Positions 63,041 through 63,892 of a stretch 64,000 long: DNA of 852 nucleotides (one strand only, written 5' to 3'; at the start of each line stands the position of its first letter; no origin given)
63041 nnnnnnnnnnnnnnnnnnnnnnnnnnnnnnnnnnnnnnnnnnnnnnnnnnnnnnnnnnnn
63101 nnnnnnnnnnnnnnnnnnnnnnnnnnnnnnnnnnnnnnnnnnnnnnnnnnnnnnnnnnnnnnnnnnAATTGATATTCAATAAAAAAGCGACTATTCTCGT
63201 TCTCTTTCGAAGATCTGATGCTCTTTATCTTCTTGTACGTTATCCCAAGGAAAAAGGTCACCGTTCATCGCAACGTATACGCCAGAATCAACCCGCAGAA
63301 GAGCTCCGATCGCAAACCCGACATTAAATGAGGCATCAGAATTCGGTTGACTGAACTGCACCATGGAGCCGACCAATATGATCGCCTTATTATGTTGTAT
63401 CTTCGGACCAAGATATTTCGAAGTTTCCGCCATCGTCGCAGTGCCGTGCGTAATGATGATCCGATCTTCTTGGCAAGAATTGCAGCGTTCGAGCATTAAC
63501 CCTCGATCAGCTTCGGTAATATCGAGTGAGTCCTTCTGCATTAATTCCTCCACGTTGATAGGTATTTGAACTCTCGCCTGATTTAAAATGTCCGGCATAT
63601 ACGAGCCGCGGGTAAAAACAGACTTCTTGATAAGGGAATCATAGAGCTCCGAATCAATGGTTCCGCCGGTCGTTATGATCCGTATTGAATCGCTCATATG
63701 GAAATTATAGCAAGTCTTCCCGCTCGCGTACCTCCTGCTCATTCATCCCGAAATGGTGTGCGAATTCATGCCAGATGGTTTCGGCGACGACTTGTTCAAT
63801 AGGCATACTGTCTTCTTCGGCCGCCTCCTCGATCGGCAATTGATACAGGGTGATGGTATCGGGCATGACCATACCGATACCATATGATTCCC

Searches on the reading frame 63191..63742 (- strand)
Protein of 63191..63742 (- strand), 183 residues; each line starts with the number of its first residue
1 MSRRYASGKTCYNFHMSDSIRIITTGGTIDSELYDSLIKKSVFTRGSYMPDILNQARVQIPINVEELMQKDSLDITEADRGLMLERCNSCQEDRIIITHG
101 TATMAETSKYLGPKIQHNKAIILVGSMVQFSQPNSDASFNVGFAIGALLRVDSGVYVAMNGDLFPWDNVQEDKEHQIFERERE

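Call 23: search_protein_families(library=pfam, proteins=[window:63191-63742:-], max_evalue=0.01)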
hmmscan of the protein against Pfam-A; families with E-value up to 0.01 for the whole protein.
window:63191-63742:- (183 aa): 1 family
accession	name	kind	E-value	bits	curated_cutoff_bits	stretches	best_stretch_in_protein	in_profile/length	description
PF00710.25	Asparaginase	-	1.6e-22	80.4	22.5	1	20-165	2-154/193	Asparaginase, N-terminal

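Call 35: find_encoding_contigs(protein=window:63191-63742:-, flank=10000, max_places=1)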
Protein window:63191-63742:- (183 aa): 1 contig read that carries it; 1 place shown.
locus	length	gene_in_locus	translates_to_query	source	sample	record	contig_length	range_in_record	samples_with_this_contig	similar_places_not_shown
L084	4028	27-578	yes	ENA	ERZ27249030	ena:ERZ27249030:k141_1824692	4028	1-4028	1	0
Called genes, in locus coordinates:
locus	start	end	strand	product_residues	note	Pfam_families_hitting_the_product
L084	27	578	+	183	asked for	PF00710:Asparaginase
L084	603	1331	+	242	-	PF08003:Methyltransf_9 (weak), PF13489:Methyltransf_23, PF02353:CMAS (weak), PF13847:Methyltransf_31, PF08241:Methyltransf_11, PF08242:Methyltransf_12, PF13649:Methyltransf_25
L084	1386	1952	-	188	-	-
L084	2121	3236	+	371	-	PF02353:CMAS, PF13489:Methyltransf_23, PF08241:Methyltransf_11, PF08242:Methyltransf_12, PF13649:Methyltransf_25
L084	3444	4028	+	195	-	?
